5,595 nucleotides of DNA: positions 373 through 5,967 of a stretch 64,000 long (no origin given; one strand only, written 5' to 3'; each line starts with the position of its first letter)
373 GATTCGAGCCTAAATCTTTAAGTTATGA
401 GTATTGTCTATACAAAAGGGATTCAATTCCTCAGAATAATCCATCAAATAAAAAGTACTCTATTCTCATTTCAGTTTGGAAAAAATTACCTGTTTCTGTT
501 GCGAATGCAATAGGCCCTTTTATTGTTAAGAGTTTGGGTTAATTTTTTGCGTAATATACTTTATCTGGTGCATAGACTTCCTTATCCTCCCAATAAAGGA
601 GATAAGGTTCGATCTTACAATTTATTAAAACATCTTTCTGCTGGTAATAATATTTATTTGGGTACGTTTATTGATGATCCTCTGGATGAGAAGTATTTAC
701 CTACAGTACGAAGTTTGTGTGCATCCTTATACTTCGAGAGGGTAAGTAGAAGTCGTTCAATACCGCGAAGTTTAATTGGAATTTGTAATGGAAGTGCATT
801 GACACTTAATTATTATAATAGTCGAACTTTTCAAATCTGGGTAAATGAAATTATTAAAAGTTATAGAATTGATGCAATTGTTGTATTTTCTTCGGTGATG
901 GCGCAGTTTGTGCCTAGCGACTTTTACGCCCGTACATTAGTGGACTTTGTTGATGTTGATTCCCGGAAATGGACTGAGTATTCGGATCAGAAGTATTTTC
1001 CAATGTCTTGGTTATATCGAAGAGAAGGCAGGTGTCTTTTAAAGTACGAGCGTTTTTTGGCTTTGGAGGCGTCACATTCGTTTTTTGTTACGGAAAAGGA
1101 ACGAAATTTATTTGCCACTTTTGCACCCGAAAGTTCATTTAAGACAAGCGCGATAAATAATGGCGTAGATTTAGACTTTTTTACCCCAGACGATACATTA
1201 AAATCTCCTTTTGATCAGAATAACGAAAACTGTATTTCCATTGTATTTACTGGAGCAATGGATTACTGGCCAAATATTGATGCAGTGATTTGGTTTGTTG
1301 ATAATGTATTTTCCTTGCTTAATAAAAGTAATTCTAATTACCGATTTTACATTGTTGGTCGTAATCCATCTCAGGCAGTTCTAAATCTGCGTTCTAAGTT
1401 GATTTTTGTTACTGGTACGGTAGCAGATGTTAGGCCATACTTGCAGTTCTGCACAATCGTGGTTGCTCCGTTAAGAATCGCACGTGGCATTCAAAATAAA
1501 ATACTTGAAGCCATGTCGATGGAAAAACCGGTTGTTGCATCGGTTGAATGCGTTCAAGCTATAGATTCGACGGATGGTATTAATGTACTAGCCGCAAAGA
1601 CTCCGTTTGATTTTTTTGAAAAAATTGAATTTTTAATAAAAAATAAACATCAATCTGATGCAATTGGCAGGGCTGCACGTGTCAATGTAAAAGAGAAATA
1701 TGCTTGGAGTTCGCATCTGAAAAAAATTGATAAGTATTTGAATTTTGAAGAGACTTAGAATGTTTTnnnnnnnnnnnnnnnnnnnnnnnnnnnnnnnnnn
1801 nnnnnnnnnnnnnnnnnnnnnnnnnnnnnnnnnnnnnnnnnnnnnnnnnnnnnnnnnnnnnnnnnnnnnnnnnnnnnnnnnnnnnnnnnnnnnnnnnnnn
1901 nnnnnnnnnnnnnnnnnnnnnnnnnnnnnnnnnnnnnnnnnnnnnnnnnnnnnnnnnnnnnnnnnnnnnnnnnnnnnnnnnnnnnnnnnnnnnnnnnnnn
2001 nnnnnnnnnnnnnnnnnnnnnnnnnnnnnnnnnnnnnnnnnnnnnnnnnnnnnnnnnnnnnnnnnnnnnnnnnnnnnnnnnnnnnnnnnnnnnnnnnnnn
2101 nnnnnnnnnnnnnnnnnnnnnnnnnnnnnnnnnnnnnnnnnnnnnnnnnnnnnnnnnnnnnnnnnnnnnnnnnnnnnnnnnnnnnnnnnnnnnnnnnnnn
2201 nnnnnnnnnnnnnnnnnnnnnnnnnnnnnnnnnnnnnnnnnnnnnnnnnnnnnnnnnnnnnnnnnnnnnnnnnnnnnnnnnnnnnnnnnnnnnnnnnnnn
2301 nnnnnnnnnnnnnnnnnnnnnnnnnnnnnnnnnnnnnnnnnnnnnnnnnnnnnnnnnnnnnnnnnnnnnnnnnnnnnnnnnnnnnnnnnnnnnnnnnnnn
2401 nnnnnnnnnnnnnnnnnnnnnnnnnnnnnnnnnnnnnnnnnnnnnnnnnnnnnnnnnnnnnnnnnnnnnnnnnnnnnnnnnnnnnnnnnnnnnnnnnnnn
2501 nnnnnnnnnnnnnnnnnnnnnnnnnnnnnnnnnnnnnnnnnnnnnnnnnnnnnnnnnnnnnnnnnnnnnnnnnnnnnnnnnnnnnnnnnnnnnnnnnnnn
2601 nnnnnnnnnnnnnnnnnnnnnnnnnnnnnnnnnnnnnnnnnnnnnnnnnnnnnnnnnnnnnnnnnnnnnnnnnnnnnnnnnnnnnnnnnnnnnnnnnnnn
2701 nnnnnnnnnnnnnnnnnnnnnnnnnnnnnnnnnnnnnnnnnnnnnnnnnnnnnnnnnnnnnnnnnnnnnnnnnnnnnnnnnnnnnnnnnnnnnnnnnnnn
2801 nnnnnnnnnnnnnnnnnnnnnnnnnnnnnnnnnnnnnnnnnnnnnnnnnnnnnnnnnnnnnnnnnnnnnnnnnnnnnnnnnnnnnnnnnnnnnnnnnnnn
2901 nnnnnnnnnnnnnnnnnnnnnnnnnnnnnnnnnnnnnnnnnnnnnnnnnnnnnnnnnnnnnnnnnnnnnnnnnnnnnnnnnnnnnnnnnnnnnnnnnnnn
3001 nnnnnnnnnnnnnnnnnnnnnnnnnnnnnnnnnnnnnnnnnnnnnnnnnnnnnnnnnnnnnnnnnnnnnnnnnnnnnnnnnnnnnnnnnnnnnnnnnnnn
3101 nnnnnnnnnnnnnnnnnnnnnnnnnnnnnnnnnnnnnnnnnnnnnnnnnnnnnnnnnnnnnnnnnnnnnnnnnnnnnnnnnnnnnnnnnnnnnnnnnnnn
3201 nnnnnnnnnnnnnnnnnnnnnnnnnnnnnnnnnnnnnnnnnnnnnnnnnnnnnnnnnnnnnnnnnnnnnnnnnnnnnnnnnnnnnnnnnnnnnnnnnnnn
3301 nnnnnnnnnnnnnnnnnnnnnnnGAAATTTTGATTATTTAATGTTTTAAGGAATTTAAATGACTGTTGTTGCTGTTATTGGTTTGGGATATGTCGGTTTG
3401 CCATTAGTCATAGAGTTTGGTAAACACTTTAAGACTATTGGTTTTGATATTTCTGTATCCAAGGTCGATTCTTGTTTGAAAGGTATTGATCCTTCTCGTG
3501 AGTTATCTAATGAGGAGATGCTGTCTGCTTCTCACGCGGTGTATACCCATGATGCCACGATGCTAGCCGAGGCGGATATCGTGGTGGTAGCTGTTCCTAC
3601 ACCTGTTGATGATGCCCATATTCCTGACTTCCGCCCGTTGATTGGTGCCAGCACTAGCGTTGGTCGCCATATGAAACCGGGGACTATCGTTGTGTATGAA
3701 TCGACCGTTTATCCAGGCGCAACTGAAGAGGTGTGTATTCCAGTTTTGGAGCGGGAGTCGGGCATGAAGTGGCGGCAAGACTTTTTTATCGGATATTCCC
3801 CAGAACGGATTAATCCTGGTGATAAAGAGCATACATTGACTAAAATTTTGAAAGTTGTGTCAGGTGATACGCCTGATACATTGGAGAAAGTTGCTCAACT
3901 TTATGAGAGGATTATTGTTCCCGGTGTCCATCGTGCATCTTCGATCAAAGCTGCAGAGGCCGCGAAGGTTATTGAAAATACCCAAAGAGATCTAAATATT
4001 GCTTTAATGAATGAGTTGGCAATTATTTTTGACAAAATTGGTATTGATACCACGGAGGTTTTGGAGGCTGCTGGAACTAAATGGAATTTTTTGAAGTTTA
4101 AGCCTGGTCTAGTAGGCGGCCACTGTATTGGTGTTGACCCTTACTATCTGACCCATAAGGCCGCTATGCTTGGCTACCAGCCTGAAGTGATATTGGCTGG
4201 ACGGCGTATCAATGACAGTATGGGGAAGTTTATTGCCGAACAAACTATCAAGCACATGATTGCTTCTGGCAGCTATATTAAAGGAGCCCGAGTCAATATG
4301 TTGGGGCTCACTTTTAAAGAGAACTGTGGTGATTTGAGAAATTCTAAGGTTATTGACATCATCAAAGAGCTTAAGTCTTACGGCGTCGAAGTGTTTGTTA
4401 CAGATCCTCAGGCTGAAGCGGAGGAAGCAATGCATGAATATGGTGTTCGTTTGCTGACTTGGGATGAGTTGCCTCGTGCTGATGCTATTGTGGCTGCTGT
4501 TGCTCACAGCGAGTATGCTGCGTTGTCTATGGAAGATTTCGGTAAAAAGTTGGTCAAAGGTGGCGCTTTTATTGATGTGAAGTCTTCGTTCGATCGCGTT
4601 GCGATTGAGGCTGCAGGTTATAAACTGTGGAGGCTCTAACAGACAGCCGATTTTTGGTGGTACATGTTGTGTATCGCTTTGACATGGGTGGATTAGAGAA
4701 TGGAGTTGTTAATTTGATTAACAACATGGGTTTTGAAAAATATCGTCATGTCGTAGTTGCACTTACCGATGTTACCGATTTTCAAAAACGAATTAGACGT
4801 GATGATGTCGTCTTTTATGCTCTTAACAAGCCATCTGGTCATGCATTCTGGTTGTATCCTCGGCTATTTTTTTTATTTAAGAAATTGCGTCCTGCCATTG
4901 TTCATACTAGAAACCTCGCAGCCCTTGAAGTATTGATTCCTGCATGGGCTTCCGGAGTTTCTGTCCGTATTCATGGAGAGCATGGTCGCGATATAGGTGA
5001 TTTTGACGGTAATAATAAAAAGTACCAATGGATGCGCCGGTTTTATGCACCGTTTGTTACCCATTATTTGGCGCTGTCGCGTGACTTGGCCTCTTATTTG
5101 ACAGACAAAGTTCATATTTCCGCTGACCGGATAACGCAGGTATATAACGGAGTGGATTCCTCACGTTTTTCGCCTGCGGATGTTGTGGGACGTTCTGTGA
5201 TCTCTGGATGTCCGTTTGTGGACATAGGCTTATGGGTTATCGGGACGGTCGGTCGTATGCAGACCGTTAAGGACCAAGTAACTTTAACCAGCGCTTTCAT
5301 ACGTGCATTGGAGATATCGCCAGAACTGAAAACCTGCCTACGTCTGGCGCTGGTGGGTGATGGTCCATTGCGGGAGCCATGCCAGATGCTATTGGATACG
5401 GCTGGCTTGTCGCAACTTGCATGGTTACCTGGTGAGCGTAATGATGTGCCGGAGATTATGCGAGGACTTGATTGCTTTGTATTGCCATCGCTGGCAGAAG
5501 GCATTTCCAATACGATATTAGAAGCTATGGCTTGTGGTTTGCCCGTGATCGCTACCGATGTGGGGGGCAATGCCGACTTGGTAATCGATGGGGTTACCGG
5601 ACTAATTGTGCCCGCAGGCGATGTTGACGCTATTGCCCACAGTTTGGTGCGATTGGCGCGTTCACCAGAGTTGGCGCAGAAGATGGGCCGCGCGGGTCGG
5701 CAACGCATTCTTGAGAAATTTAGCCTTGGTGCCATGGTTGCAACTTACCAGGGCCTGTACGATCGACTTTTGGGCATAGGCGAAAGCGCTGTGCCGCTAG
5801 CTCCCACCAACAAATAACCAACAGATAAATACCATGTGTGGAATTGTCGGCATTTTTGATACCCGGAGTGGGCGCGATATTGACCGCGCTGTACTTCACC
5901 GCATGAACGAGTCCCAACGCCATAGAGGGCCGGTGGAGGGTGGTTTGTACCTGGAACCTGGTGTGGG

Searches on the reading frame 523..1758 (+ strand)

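Call 85: search_protein_families(library=pfam, proteins=[window:523-1758:+], max_evalue=0.001)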
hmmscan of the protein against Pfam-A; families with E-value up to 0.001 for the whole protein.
window:523-1758:+ (411 aa): 3 families
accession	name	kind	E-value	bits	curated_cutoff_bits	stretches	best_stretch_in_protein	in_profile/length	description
PF13692.12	Glyco_trans_1_4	-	8.9e-24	84.8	27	1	239-374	3-142/142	Glycosyl transferases group 1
PF00534.26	Glycos_transf_1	-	7.2e-07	29.3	26.4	1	235-386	13-170/172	Glycosyl transferases group 1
PF13524.12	Glyco_trans_1_2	-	3.2e-05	24.3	25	1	302-402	39-142/144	Glycosyl transferase-like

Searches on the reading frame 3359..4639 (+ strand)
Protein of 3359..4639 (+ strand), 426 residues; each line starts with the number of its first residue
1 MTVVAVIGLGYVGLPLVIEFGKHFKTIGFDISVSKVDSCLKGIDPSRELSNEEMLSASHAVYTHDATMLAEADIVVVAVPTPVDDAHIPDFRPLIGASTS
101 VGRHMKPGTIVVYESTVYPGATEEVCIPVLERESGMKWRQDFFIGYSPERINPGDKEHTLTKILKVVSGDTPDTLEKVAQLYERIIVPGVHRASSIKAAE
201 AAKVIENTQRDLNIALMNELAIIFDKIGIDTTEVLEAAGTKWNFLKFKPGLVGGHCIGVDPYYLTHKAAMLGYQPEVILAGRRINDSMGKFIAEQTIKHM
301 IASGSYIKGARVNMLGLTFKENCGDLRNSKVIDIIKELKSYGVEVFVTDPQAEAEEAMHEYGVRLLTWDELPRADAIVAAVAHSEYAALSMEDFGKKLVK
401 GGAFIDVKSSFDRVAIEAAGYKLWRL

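Call 85: search_protein_families(library=pfam, proteins=[window:3359-4639:+], max_evalue=0.001)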
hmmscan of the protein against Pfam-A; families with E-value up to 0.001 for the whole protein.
window:3359-4639:+ (426 aa): 5 families
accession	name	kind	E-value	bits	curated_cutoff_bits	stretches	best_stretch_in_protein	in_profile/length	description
PF03721.20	UDPG_MGDP_dh_N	-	2e-30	106.2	27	1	4-178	3-183/187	UDP-glucose/GDP-mannose dehydrogenase family, NAD binding domain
PF00984.24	UDPG_MGDP_dh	-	1.5e-25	89.5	25.4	1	198-286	2-93/94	UDP-glucose/GDP-mannose dehydrogenase family, central domain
PF03720.21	UDPG_MGDP_dh_C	-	6.2e-25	88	30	1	314-412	2-102/103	UDP-glucose/GDP-mannose dehydrogenase family, UDP binding domain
PF03446.21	NAD_binding_2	-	3e-06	27.8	21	1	4-126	2-104/161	NAD binding domain of 6-phosphogluconate dehydrogenase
PF02826.25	2-Hacid_dh_C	-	0.0004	20.2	25.1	0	334-385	51-103/178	D-isomer specific 2-hydroxyacid dehydrogenase, NAD binding domain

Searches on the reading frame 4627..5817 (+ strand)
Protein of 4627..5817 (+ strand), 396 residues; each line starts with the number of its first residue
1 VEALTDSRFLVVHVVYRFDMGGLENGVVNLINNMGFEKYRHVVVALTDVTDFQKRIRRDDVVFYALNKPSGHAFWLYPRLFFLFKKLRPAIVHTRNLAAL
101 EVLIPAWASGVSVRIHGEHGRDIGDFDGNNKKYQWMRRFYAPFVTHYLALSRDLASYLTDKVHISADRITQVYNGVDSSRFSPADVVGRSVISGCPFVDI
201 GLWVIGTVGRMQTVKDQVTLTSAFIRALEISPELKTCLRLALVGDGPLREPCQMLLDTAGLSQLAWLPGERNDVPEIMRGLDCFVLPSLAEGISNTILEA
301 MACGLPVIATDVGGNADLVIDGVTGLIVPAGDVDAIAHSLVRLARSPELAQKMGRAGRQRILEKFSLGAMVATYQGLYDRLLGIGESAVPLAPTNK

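Call 85: search_protein_families(library=pfam, proteins=[window:4627-5817:+], max_evalue=0.001)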
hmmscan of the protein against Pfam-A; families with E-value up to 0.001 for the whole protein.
window:4627-5817:+ (396 aa): 6 families
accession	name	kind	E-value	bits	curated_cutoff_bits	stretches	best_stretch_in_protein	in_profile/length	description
PF13692.12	Glyco_trans_1_4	-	8.1e-33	114.1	27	1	204-344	3-140/142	Glycosyl transferases group 1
PF00534.26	Glycos_transf_1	-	6.2e-31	107.7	26.4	1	203-360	16-172/172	Glycosyl transferases group 1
PF13439.12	Glyco_transf_4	-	3.4e-19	69.9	28.5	1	20-180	1-170/170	Glycosyltransferase Family 4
PF13579.12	Glyco_trans_4_4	-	5.1e-09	37.1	29.7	1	21-175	1-158/158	Glycosyl transferase 4-like domain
PF13524.12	Glyco_trans_1_2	-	1.1e-08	35.6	25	1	260-372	28-140/144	Glycosyl transferase-like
PF20706.3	GT4-conflict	-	0.00067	19.2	26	1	270-329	271-335/385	Family 4 Glycosyltransferase in conflict systems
